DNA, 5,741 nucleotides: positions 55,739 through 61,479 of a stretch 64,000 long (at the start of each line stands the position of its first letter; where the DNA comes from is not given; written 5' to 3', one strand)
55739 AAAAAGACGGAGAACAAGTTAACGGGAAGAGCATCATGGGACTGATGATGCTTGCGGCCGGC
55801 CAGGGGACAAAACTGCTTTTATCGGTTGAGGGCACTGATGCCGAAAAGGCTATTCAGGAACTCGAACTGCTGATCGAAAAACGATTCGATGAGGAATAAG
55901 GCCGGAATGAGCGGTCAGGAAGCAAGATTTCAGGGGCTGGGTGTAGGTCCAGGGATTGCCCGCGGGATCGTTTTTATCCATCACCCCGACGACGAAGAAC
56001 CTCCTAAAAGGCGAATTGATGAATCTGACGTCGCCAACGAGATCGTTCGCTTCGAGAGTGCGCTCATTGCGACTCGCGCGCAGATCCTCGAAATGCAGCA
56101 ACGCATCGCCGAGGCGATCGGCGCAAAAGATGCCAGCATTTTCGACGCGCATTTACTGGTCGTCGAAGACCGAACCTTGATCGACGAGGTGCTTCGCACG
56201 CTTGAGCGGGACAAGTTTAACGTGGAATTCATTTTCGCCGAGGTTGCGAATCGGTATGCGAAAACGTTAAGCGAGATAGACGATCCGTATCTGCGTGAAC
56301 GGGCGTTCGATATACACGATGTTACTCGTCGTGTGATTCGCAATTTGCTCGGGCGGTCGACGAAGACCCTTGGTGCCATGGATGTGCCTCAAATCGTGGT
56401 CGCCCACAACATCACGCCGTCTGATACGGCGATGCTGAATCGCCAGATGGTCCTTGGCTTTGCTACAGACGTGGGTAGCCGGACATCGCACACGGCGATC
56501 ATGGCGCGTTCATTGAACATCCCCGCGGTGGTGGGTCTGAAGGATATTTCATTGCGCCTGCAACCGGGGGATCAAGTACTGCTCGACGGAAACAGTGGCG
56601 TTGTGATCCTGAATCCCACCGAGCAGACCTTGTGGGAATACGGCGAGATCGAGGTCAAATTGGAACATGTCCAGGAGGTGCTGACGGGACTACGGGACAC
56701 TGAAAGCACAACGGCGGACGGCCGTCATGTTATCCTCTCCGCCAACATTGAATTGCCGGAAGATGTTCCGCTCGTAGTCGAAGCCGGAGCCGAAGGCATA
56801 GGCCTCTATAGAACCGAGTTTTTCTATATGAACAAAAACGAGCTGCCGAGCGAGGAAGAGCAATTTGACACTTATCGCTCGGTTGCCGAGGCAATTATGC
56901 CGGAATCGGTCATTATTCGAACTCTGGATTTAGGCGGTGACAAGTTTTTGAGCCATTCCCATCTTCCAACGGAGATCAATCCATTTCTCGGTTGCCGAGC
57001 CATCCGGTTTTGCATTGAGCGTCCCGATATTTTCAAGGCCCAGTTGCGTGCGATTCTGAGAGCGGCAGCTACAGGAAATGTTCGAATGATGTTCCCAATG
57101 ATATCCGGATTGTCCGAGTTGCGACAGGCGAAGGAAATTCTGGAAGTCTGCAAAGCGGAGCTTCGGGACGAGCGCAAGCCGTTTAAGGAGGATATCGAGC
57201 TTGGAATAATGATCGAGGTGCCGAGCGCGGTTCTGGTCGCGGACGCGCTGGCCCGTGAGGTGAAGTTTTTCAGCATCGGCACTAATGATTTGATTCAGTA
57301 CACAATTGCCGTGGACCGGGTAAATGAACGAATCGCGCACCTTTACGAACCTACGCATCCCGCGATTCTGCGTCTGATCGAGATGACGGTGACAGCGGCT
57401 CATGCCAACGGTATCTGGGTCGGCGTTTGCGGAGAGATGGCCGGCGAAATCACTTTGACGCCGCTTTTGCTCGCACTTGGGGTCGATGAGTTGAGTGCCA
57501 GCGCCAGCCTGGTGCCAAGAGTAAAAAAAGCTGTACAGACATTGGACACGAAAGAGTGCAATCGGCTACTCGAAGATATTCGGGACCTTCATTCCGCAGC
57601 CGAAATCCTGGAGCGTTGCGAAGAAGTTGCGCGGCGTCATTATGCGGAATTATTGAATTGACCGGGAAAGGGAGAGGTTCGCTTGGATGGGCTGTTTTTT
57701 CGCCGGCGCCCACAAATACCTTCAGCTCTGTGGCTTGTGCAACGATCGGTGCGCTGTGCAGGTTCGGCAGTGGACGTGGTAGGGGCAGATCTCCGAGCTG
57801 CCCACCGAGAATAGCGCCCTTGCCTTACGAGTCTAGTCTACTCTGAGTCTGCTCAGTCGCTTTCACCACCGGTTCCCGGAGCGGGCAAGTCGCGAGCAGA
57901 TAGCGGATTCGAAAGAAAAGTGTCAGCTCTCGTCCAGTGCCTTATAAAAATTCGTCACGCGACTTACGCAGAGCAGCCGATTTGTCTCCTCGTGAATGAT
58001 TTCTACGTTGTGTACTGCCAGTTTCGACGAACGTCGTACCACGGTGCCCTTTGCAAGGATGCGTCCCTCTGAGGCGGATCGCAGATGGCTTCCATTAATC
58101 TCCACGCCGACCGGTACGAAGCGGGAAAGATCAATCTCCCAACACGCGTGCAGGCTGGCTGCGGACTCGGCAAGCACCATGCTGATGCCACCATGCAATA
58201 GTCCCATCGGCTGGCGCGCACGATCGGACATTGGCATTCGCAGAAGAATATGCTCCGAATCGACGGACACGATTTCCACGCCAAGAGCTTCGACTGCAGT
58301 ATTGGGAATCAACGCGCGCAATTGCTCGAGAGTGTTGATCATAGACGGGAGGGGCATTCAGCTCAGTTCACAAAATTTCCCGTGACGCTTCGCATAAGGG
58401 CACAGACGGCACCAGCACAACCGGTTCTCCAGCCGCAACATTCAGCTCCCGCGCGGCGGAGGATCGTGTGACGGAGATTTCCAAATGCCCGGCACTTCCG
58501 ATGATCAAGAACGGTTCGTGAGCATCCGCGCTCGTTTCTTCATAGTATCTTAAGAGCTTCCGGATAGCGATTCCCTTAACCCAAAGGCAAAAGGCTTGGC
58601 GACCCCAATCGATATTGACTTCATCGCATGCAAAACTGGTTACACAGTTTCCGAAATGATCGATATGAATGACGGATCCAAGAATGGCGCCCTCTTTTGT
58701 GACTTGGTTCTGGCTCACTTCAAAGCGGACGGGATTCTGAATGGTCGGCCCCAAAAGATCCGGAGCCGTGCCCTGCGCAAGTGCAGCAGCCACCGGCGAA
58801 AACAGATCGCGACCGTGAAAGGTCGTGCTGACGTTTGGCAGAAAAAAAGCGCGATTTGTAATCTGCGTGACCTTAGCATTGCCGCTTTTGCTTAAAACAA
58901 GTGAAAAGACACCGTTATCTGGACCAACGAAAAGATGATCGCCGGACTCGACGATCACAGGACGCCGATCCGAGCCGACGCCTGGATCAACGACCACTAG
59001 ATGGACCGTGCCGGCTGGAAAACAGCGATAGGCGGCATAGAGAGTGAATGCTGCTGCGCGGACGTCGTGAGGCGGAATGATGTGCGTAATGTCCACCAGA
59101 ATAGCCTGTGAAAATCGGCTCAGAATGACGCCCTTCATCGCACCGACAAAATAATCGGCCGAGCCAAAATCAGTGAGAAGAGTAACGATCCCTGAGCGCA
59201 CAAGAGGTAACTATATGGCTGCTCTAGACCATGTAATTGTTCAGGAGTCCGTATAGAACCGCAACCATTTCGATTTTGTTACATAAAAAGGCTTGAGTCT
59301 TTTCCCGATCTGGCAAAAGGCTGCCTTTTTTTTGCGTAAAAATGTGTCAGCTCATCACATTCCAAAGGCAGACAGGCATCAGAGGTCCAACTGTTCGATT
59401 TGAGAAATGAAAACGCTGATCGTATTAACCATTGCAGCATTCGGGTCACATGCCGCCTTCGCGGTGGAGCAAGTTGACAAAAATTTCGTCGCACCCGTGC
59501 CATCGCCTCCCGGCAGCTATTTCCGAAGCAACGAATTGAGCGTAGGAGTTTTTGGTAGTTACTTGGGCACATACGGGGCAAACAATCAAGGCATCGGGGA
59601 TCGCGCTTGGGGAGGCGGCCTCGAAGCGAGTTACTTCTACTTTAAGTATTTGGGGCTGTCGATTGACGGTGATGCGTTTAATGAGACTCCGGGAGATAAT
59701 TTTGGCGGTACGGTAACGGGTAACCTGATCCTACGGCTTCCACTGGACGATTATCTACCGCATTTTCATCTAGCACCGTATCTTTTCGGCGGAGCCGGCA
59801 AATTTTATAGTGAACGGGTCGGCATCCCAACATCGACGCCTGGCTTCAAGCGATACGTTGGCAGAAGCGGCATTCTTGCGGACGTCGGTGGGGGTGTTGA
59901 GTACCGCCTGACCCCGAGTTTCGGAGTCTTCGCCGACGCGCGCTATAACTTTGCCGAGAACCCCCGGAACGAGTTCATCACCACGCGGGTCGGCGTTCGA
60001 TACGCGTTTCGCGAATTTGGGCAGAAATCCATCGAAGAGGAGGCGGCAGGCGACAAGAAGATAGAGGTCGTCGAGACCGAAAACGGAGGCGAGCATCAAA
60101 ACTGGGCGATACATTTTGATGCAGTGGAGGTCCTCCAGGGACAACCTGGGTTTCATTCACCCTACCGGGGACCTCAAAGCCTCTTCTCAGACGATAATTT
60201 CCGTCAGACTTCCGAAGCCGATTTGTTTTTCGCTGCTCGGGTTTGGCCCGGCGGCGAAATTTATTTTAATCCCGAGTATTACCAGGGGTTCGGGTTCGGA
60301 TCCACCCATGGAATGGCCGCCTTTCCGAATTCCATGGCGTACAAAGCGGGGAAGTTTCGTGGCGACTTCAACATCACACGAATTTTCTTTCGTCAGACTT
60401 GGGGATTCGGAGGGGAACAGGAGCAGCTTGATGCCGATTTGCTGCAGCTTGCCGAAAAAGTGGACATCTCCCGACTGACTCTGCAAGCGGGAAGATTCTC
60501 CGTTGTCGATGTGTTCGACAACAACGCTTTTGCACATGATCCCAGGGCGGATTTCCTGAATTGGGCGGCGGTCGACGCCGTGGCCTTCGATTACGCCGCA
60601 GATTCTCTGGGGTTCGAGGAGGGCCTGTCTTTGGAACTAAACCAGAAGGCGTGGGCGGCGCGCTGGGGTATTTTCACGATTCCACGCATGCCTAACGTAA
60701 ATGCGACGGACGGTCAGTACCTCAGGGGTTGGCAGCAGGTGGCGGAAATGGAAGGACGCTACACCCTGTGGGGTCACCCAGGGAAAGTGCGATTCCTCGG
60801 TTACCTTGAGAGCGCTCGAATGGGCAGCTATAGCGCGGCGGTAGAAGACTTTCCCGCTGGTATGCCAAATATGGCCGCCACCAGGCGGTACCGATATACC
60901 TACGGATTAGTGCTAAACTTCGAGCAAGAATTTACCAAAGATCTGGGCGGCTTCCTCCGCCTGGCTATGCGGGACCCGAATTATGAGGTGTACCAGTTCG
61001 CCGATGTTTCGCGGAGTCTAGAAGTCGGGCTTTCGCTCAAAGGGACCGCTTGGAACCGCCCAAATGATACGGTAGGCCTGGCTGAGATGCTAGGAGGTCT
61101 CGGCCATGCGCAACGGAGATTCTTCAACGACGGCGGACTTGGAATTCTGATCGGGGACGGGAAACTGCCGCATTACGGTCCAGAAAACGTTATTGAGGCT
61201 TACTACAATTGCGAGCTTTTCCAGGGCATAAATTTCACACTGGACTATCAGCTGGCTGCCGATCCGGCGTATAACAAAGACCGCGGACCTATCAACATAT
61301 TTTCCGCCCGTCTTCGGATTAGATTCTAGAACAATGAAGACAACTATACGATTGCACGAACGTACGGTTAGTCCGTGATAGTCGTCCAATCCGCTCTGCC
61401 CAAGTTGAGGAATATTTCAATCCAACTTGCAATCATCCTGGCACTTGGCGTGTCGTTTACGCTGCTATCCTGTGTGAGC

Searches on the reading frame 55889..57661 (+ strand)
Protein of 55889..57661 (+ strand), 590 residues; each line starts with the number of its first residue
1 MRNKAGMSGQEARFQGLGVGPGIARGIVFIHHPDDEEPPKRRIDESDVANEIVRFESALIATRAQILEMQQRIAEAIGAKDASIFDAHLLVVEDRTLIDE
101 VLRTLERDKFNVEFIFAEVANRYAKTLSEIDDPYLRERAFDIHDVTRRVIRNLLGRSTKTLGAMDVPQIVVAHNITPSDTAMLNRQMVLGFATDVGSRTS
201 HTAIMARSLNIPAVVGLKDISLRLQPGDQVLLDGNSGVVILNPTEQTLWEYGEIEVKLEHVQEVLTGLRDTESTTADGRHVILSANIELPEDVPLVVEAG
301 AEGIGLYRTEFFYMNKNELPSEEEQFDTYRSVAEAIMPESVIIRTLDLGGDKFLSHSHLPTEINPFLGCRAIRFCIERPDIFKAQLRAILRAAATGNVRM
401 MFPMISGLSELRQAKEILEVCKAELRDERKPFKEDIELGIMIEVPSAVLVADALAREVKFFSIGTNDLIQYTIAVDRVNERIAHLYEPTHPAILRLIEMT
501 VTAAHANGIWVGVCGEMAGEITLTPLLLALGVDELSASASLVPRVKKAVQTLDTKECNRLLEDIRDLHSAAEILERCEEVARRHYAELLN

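Call 7: search_protein_families(library=pfam, proteins=[window:55889-57661:+])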
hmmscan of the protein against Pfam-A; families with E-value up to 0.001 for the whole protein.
window:55889-57661:+ (590 aa): 3 families
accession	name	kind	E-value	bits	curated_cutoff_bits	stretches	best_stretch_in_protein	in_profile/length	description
PF02896.24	PEP-utilizers_C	-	2.8e-116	388.2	22.8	1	268-552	7-291/293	PEP-utilising enzyme, PEP-binding domain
PF05524.18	PEP-utilisers_N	-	9e-28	97.3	24.4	1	15-138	1-121/121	PEP-utilising enzyme, N-terminal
PF00391.29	PEP-utilizers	-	1.5e-23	82.6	23.1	1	167-237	4-72/72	PEP-utilising enzyme, mobile domain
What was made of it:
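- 54644..57661 (+): hprK-ptsH-ptsI: the general, regulatory-type PTS phosphotransfer proteins. They are separate from DhaM. Hpr_kinase_N/C and three EI domains (call 7).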

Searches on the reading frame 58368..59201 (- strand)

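Call 7: search_protein_families(library=pfam, proteins=[window:58368-59201:-])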
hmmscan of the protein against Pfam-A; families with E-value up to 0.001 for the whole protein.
window:58368-59201:- (277 aa): 2 families
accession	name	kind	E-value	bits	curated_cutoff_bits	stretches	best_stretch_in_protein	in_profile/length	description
PF01887.21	SAM_HAT_N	-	2.6e-56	189.9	26.3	1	6-150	1-144/145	SAM hydroxide adenosyltransferase N-terminal domain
PF20257.3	SAM_HAT_C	-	9.5e-15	55.1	25.5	1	175-261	1-83/84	SAM hydroxide adenosyltransferase C-terminal domain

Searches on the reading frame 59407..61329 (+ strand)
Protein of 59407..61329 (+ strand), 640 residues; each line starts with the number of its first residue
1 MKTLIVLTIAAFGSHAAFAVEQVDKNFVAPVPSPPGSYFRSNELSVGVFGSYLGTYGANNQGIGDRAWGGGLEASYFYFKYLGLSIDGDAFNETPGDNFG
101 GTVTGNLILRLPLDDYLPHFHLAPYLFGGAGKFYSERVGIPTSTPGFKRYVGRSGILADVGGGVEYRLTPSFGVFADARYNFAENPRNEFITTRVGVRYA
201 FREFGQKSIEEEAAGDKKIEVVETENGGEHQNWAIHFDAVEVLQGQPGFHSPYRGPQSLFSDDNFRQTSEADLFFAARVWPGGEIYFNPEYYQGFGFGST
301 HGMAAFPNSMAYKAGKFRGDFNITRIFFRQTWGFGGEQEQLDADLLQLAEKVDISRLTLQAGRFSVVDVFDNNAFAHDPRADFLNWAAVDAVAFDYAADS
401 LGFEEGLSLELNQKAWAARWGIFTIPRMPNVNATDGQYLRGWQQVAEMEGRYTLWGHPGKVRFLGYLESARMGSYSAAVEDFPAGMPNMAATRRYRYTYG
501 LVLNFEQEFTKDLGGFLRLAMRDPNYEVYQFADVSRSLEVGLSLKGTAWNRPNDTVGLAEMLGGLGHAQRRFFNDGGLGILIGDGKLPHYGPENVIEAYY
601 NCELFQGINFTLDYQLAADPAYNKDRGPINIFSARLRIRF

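Call 7: search_protein_families(library=pfam, proteins=[window:59407-61329:+])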
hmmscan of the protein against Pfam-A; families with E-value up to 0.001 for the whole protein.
window:59407-61329:+ (640 aa): 2 families
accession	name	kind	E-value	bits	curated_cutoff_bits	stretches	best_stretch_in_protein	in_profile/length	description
PF04966.18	OprB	-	5.6e-35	121.9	22.9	1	262-640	7-372/372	Carbohydrate-selective porin, OprB family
PF13505.12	OMP_b-brl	-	0.0002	22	28.7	1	47-198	23-174/175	Outer membrane protein beta-barrel domain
